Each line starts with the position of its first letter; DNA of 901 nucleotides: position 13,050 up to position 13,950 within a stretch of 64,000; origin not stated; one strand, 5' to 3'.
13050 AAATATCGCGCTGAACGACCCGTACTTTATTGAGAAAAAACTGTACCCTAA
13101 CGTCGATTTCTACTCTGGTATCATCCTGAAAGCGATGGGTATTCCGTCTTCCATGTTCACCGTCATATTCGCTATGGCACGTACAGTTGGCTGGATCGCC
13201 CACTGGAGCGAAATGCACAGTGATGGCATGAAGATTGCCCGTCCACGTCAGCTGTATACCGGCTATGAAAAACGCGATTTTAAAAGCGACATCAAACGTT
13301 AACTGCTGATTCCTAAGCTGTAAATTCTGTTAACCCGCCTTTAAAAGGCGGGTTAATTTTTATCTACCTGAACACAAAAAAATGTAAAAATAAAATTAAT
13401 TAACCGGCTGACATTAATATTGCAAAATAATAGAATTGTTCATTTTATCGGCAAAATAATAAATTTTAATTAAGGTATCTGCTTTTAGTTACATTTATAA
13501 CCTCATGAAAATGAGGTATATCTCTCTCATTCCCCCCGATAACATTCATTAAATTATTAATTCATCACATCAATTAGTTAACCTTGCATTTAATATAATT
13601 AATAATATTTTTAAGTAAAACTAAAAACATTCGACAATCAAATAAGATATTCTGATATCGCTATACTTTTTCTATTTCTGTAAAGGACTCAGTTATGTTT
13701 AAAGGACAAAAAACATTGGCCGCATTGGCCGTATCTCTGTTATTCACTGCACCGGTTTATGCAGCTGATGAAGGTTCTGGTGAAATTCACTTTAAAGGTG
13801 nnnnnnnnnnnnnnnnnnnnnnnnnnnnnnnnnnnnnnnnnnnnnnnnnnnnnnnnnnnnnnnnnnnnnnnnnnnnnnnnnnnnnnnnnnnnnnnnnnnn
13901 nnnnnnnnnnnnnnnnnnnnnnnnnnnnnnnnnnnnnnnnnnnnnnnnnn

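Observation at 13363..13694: Strongly AT-rich region with a perfect palindrome upstream of the cryptic ybgDQPO fimbrial operon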

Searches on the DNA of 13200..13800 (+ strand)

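Call 6: search_dna_similar(query=window:13303-13694:+, collection=ecoli_genomes, mode=near, max_rows=30, rows=spread)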
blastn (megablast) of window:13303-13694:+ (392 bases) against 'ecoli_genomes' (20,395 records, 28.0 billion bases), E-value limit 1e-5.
Records with a match: 1494; places in all: 1497; records where one place covers at least 80% of the query: 1485.
Genomes with a match: 1494 of 5426; with a place that covers at least 80% of the query: 1485. Places per genome that has any: lowest 1, median 1, highest 2. On chromosomes: 1496 places; on plasmids: 1.
Best place of each record, by identity: >=99% 16; 95-99% 2; 80-90% 8; 60-80% 1468.
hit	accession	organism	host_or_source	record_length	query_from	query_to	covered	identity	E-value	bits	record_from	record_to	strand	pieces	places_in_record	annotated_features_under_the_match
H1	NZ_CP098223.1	Escherichia coli strain Z0117EC0005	Canis lupus familiaris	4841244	1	392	100%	100.0%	0e+0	725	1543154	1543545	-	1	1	none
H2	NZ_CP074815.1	Escherichia coli strain 7_33_80A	Fly pool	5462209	5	392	99%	76.2%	9e-45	189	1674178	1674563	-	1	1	none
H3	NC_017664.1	Escherichia coli W strain W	-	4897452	5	392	99%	75.9%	4e-43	183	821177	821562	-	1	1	none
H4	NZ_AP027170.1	Escherichia coli strain 20.1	Bos taurus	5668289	5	392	99%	75.9%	4e-43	183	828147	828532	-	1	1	none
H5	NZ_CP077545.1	Escherichia coli O111:H8 strain 08-4347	Homo sapiens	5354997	5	392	99%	75.9%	4e-43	183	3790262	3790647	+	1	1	none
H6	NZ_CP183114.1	Escherichia coli strain 492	Homo sapiens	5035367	5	392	99%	75.9%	4e-43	183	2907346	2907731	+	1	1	none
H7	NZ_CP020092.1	Escherichia coli strain 13E0725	cattle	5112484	5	392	99%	75.8%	2e-42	182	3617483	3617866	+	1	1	none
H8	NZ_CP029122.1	Escherichia coli strain AR434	missing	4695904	5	392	99%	75.7%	2e-41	178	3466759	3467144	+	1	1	none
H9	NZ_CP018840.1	Escherichia coli strain KSC64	porcine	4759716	5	392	99%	75.7%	2e-41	178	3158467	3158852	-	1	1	none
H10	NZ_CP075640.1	Escherichia coli strain S19-141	Homo sapiens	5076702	5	392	99%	75.7%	2e-41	178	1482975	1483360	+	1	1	none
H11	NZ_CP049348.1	Escherichia coli strain 3R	Chicken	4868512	5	392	99%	75.7%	2e-41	178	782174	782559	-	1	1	none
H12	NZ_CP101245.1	Escherichia coli strain EC21Z-097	Homo sapiens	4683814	5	392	99%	75.7%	2e-41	178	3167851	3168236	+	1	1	none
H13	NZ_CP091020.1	Escherichia coli strain STEC308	mutton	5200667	5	392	99%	75.7%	2e-41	178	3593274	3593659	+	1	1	none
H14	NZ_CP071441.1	Escherichia coli strain EcPF20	Homo sapiens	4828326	5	392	99%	75.7%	2e-41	178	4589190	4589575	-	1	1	none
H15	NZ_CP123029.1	Escherichia coli strain 20-20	Homo sapiens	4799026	5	392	99%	75.7%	2e-41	178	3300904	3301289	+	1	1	none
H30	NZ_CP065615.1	Escherichia coli strain FDAARGOS_943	missing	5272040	266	392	32%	87.6%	6e-32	147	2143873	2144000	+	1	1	none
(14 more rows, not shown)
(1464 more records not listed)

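Call 7: search_dna_similar(query=window:13303-13694:+, collection=ecoli_genomes, mode=near, max_rows=32, rows=best)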
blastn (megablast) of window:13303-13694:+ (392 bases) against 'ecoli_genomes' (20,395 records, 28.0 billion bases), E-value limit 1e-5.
Records with a match: 1494; places in all: 1497; records where one place covers at least 80% of the query: 1485.
Genomes with a match: 1494 of 5426; with a place that covers at least 80% of the query: 1485. Places per genome that has any: lowest 1, median 1, highest 2. On chromosomes: 1496 places; on plasmids: 1.
Best place of each record, by identity: >=99% 16; 95-99% 2; 80-90% 8; 60-80% 1468.
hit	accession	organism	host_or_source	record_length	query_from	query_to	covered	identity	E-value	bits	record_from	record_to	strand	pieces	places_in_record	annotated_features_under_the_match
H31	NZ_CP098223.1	Escherichia coli strain Z0117EC0005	Canis lupus familiaris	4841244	1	392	100%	100.0%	0e+0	725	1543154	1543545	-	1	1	none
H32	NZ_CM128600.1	Escherichia coli strain E400634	Homo sapiens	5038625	1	392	100%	100.0%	0e+0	725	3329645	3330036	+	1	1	none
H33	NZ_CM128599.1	Escherichia coli strain E500002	Homo sapiens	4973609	1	392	100%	100.0%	0e+0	725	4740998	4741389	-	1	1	none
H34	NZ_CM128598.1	Escherichia coli strain E600003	Homo sapiens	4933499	1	392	100%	100.0%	0e+0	725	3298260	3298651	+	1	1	none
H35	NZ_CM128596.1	Escherichia coli strain 100117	Homo sapiens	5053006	1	392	100%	100.0%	0e+0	725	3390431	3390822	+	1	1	none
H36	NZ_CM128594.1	Escherichia coli strain 100248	Homo sapiens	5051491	1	392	100%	100.0%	0e+0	725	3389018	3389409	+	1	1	none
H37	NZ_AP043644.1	Escherichia coli strain AST85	Homo sapiens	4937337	1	392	100%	100.0%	0e+0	725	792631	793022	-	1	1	none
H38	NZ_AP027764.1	Escherichia coli strain 2017-02-2CC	Homo sapiens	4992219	1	392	100%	99.5%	0e+0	713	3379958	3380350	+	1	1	none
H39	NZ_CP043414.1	Escherichia coli strain EC42405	bovine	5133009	1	392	100%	99.5%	0e+0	713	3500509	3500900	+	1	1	none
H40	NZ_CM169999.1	Escherichia coli strain N96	Tibetan Pig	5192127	1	392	100%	99.5%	0e+0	713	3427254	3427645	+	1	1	none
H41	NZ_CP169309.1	Escherichia coli strain MFDS1019527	cattle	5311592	1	392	100%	99.5%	0e+0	712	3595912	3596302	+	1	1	none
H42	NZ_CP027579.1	Escherichia coli strain 2013C-4282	Homo sapiens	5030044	1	392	100%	99.2%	0e+0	708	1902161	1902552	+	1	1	none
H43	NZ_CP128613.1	Escherichia coli strain WL297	Homo sapiens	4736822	1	392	100%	99.2%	0e+0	708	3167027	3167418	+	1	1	none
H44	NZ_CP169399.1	Escherichia coli strain MFDS1022581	Animal source foods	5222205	1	392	100%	99.2%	0e+0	706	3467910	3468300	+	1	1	none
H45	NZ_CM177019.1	Escherichia coli strain RMDEC465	Homo sapiens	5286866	1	392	100%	99.2%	0e+0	706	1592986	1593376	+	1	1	none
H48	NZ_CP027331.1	Escherichia coli strain 2013C-3277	Homo sapiens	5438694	5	392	99%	76.2%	9e-45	189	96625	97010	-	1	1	none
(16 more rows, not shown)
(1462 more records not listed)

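Call 8: get_annotated_region(hit=H1, flank=6000)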
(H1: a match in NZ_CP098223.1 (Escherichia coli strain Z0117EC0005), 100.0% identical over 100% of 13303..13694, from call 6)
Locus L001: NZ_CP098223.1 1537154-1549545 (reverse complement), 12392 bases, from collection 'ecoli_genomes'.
description: Escherichia coli strain Z0117EC0005 chromosome, complete genome
organism: Escherichia coli strain Z0117EC0005 (NCBI taxid 562)
replicon: chromosome; assembly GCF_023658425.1
host: Canis lupus familiaris; source: -; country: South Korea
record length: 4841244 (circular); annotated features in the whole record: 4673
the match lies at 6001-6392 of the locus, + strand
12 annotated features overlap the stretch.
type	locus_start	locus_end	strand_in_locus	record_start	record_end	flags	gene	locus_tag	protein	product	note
CDS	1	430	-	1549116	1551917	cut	sucA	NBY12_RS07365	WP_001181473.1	2-oxoglutarate dehydrogenase E1 component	-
CDS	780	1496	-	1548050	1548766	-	sdhB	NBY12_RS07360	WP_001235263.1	succinate dehydrogenase iron-sulfur subunit SdhB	-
CDS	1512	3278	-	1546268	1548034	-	sdhA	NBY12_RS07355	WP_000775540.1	succinate dehydrogenase flavoprotein subunit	-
CDS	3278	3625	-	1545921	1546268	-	sdhD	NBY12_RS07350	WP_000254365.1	succinate dehydrogenase membrane anchor subunit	-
CDS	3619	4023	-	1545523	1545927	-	sdhC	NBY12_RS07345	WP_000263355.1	succinate dehydrogenase cytochrome b556 subunit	-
CDS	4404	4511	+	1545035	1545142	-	-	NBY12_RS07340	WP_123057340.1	hypothetical protein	-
CDS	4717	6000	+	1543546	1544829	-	gltA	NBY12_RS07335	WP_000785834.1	citrate synthase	-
CDS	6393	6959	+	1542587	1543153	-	-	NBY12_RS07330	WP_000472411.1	fimbrial protein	-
CDS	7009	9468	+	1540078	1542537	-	ybgQ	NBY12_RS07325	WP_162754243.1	fimbria/pilus outer membrane usher protein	-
CDS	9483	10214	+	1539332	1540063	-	ybgP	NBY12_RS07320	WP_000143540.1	fimbrial biogenesis chaperone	-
CDS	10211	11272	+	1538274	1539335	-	ybgO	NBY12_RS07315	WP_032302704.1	fimbrial protein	-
CDS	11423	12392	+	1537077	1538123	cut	abrB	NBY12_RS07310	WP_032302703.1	AbrB family transcriptional regulator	-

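Call 10: get_annotated_region(hit=H48, flank=6000)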
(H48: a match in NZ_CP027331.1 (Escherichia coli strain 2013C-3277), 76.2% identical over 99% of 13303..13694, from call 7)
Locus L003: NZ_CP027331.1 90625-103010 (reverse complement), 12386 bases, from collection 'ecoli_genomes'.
description: Escherichia coli strain 2013C-3277 chromosome, complete genome
organism: Escherichia coli strain 2013C-3277 (NCBI taxid 562)
replicon: chromosome; assembly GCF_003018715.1
host: Homo sapiens; source: stool; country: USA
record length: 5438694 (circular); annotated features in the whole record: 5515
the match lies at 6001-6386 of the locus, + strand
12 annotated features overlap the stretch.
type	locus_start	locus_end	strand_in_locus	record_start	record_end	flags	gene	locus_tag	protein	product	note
CDS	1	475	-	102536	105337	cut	sucA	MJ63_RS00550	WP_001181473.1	2-oxoglutarate dehydrogenase E1 component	-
CDS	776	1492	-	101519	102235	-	sdhB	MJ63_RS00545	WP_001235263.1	succinate dehydrogenase iron-sulfur subunit SdhB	-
CDS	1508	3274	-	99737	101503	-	sdhA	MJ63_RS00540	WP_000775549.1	succinate dehydrogenase flavoprotein subunit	-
CDS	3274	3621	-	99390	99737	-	sdhD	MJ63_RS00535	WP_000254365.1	succinate dehydrogenase membrane anchor subunit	-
CDS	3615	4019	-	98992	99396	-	sdhC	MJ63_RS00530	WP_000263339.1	succinate dehydrogenase cytochrome b556 subunit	-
CDS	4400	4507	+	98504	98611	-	-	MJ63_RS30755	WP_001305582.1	hypothetical protein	-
CDS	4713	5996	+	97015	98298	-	gltA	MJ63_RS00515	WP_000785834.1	citrate synthase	-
CDS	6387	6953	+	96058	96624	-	-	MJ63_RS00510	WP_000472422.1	fimbrial protein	-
CDS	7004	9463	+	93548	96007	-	ybgQ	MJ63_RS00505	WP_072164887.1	fimbria/pilus outer membrane usher protein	-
CDS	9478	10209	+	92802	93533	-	ybgP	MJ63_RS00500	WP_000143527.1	fimbrial biogenesis chaperone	-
CDS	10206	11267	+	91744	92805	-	ybgO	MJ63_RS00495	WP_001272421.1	fimbrial protein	-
CDS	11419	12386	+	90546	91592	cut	abrB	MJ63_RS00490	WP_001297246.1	AbrB family transcriptional regulator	-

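Call 16: search_rna_families(source=window, start=13200, end=13800, threshold=evalue, max_evalue=10)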
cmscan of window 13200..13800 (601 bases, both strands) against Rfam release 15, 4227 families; matches with E-value up to 10: 10.
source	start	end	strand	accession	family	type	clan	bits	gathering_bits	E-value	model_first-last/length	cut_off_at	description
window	13330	13394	-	RF00624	P9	Gene;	-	21.8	43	0.026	1-74/74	no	Pseudomonas sRNA P9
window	13297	13364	+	RF01772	rnk_pseudo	Cis-reg; leader;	-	20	55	0.68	1-108/108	no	Pseudomonas rnk leader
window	13325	13429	-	RF02705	B_rapa_snoR775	Gene; snRNA; snoRNA; HACA-box;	-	19.7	64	3.2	1-127/127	no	Brassica rapa small nucleolar RNA 775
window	13322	13423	-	RF02073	STnc260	Gene; sRNA;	-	17.7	100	5.8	1-176/176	no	Salmonella enterica sRNA STnc260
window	13326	13406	-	RF00033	MicF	Gene; antisense;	-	17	79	9.7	1-94/94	no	MicF RNA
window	13274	13400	+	RF02792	sRNA162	Gene; antisense;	-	16.6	78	2.1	1-190/190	no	Archaeal Small RNA 162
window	13332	13354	-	RF01772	rnk_pseudo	Cis-reg; leader;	-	15.8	55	5.5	76-97/108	no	Pseudomonas rnk leader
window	13623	13702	-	RF00054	SNORD25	Gene; snRNA; snoRNA; CD-box;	CL00049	15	39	3.8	1-87/87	no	Small nucleolar RNA SNORD25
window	13331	13355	+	RF00624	P9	Gene;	-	12.8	43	5.7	51-73/74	no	Pseudomonas sRNA P9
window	13330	13356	+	RF04133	MIR2646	Gene; miRNA;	-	11.2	245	8.6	1-256/256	no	MIR2646 microRNA precursor family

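Call 25: search_dna_similar(query=window:13303-13694:+, collection=ecoli_genomes, mode=distant, max_rows=60, rows=spread)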
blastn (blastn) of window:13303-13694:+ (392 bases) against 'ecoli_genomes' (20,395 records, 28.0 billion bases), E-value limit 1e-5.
Records with a match: 4267; places in all: 4273; records where one place covers at least 80% of the query: 3735.
Genomes with a match: 4267 of 5426; with a place that covers at least 80% of the query: 3735. Places per genome that has any: lowest 1, median 1, highest 2. On chromosomes: 4272 places; on plasmids: 1.
Best place of each record, by identity: >=99% 16; 95-99% 2; 80-90% 13; 60-80% 4236.
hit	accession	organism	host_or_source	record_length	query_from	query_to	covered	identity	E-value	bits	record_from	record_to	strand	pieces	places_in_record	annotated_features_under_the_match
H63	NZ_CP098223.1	Escherichia coli strain Z0117EC0005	Canis lupus familiaris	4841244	1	392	100%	100.0%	0e+0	708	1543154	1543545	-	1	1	none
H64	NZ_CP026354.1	Escherichia coli strain 3FA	not applicable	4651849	5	392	99%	74.9%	7e-61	242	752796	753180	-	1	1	none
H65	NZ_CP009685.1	Escherichia coli str. K-12 substr. MG1655 strain K-12 ...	ATCC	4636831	5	392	99%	74.9%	7e-61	242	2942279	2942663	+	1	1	none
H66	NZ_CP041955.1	Escherichia coli strain EC2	Homo sapiens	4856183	5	392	99%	74.9%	7e-61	242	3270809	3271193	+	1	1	none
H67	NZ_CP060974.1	Escherichia coli strain EC4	Homo sapiens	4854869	5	392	99%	74.9%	7e-61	242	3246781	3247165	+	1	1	none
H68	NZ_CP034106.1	Escherichia coli strain RCAD0514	duck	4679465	5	392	99%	74.9%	7e-61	242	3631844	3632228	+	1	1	none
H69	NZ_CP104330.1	Escherichia coli strain THB42-F3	dog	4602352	5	392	99%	74.9%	7e-61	242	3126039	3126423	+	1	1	none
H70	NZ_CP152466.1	Escherichia coli strain Sel(eng_pnp-mut)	not applicable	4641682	5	392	99%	74.9%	7e-61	242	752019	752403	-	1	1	none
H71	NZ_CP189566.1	Escherichia coli strain EPI300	lab culture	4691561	5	392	99%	74.9%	7e-61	242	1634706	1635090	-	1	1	none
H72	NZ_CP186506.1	Escherichia coli strain R18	Homo sapiens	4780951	5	392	99%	74.9%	7e-61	242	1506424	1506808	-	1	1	none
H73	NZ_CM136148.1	Escherichia coli strain PRO_A-2576-6M-A_ESBL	Homo sapiens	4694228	5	392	99%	74.9%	7e-61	242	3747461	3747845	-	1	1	none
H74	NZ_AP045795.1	Escherichia coli strain 23CRST028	Homo sapiens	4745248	5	392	99%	74.9%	7e-61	242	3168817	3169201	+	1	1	none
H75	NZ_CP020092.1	Escherichia coli strain 13E0725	cattle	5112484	5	392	99%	74.8%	5e-57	231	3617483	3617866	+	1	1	none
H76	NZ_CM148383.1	Escherichia coli strain PK-F-10132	Gallus gallus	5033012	5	392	99%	74.7%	6e-56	227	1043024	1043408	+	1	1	none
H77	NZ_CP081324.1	Escherichia coli strain MDK6L1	donkey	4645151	5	392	99%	74.6%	3e-59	238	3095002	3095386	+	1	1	none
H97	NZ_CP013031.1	Escherichia coli strain H1827/12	Homo sapiens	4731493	5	392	99%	67.3%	1e-13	87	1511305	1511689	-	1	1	none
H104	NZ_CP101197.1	Escherichia coli strain EC21Z-151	Homo sapiens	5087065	5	390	98%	67.4%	8e-16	94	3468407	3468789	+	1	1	none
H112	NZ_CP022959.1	Escherichia coli ATCC 8739 strain ATCC 8739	stepwise adaptation to AgNO3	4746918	5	392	99%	66.1%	2e-10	76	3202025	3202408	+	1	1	none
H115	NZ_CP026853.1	Escherichia coli strain MS7163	Homo sapiens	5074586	5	93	23%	77.8%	1e-7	66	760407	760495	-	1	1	none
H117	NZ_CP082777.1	Escherichia coli O25:H1 strain CU39ES-1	Homo sapiens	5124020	5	93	23%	77.8%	1e-7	66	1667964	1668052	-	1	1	none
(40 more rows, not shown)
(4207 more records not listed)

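Call 26: search_dna_similar(query=window:13480-13540:+, collection=ecoli_genomes, mode=distant, max_rows=40, max_evalue=10)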
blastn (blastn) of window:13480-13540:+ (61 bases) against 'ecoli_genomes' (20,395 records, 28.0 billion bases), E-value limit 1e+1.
Records with a match: 947; places in all: 947; records where one place covers at least 80% of the query: 18.
Genomes with a match: 947 of 5426; with a place that covers at least 80% of the query: 18. Places per genome that has any: lowest 1, median 1, highest 1. On chromosomes: 947 places; on plasmids: 0.
Best place of each record, by identity: >=99% 14; 95-99% 4; 80-90% 929.
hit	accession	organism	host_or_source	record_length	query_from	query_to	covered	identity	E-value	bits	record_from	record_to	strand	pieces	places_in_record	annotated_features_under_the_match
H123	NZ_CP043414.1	Escherichia coli strain EC42405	bovine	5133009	1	61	100%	100.0%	3e-22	111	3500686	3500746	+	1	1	none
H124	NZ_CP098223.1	Escherichia coli strain Z0117EC0005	Canis lupus familiaris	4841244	1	61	100%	100.0%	3e-22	111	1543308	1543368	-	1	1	none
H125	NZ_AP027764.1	Escherichia coli strain 2017-02-2CC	Homo sapiens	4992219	1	61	100%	100.0%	3e-22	111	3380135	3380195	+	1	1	none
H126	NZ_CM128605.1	Escherichia coli strain E200086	Homo sapiens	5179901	1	61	100%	100.0%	3e-22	111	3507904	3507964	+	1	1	none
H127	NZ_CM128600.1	Escherichia coli strain E400634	Homo sapiens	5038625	1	61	100%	100.0%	3e-22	111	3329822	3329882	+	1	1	none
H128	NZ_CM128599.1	Escherichia coli strain E500002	Homo sapiens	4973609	1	61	100%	100.0%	3e-22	111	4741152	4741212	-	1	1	none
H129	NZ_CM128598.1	Escherichia coli strain E600003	Homo sapiens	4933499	1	61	100%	100.0%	3e-22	111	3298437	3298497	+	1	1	none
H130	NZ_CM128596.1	Escherichia coli strain 100117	Homo sapiens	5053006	1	61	100%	100.0%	3e-22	111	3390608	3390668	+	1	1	none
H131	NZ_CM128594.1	Escherichia coli strain 100248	Homo sapiens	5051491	1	61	100%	100.0%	3e-22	111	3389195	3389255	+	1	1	none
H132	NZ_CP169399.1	Escherichia coli strain MFDS1022581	Animal source foods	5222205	1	61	100%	100.0%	3e-22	111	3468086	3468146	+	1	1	none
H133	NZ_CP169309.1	Escherichia coli strain MFDS1019527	cattle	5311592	1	61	100%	100.0%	3e-22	111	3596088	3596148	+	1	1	none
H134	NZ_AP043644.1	Escherichia coli strain AST85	Homo sapiens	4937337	1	61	100%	100.0%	3e-22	111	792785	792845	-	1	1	none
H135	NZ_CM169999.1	Escherichia coli strain N96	Tibetan Pig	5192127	1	61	100%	100.0%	3e-22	111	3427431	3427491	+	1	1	none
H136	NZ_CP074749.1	Escherichia coli strain R32_14_1F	goat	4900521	1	61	100%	98.4%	1e-20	106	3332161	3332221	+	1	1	none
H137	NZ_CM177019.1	Escherichia coli strain RMDEC465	Homo sapiens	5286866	1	57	93%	100.0%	4e-20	104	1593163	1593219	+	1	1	none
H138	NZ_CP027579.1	Escherichia coli strain 2013C-4282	Homo sapiens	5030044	1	57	93%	98.2%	2e-18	100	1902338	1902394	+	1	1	none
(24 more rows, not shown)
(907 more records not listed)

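Call 27: get_annotated_region(hit=H97, flank=3000)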
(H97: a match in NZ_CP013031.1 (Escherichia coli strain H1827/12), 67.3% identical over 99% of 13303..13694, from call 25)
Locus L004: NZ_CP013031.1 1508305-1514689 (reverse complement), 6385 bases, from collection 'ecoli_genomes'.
description: Escherichia coli strain H1827/12 chromosome, complete genome
organism: Escherichia coli strain H1827/12 (NCBI taxid 562)
replicon: chromosome; assembly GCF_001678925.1
host: Homo sapiens; source: blood; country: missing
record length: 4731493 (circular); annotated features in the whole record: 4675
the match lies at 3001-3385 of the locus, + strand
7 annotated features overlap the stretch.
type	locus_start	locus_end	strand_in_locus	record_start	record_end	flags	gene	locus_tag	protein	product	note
CDS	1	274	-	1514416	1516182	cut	sdhA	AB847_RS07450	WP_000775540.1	succinate dehydrogenase flavoprotein subunit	-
CDS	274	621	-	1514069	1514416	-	sdhD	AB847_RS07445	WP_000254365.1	succinate dehydrogenase membrane anchor subunit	-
CDS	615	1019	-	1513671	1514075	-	sdhC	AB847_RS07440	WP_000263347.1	succinate dehydrogenase cytochrome b556 subunit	-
CDS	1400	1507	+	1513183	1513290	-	-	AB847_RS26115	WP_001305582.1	hypothetical protein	-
CDS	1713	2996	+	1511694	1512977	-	gltA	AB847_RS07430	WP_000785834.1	citrate synthase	-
CDS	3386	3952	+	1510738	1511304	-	-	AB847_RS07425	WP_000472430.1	fimbrial protein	-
CDS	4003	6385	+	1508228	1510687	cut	ybgQ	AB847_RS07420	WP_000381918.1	fimbria/pilus outer membrane usher protein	-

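Call 28: get_annotated_region(hit=H112, flank=3000)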
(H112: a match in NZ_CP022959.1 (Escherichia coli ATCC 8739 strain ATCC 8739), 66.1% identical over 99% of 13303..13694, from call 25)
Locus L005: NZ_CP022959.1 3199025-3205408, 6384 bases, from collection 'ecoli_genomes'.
description: Escherichia coli ATCC 8739 chromosome, complete genome
organism: Escherichia coli ATCC 8739 strain ATCC 8739 (NCBI taxid 481805)
replicon: chromosome; assembly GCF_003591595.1
host: -; source: stepwise adaptation to AgNO3; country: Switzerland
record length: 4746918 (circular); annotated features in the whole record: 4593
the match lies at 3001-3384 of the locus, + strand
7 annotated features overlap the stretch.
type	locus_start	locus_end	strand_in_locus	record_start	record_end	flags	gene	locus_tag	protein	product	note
CDS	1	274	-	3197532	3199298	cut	sdhA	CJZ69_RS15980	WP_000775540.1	succinate dehydrogenase flavoprotein subunit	-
CDS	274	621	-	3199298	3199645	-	sdhD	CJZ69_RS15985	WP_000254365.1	succinate dehydrogenase membrane anchor subunit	-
CDS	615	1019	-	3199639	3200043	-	sdhC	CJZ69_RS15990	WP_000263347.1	succinate dehydrogenase cytochrome b556 subunit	-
CDS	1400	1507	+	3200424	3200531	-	-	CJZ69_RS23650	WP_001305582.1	hypothetical protein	-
CDS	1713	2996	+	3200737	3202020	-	gltA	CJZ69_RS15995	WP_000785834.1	citrate synthase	-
CDS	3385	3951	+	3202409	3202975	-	-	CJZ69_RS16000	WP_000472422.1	fimbrial protein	-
CDS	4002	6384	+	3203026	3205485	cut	ybgQ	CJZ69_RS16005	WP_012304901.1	fimbria/pilus outer membrane usher protein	-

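Call 29: get_annotated_region(hit=H115, flank=4000)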
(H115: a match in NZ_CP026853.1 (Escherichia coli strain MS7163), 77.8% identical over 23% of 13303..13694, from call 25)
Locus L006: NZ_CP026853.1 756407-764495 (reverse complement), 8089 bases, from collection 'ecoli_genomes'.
description: Escherichia coli strain MS7163 chromosome, complete genome
organism: Escherichia coli strain MS7163 (NCBI taxid 562)
replicon: chromosome; assembly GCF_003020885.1
host: Homo sapiens; source: urine; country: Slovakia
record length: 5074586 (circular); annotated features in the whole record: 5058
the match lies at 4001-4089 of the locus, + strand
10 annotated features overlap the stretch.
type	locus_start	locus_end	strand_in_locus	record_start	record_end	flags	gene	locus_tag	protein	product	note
CDS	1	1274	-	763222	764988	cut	sdhA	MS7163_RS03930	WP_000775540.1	succinate dehydrogenase flavoprotein subunit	-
CDS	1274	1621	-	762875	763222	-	sdhD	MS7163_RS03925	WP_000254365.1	succinate dehydrogenase membrane anchor subunit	-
CDS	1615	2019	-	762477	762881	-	sdhC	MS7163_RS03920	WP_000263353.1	succinate dehydrogenase cytochrome b556 subunit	-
CDS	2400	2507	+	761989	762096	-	-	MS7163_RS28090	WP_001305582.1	hypothetical protein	-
CDS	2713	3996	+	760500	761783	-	gltA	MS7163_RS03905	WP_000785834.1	citrate synthase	-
CDS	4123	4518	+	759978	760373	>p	-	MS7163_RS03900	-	type 1 fimbrial protein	incomplete; partial in the middle of a contig; missing N-terminus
CDS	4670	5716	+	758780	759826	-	abrB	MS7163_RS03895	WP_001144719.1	AbrB family transcriptional regulator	-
CDS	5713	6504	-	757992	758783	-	nei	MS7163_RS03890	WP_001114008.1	endonuclease VIII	-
CDS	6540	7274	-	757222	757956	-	pxpA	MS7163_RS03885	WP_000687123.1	5-oxoprolinase subunit PxpA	-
CDS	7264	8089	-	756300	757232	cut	pxpC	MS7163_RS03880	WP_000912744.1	5-oxoprolinase subunit PxpC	-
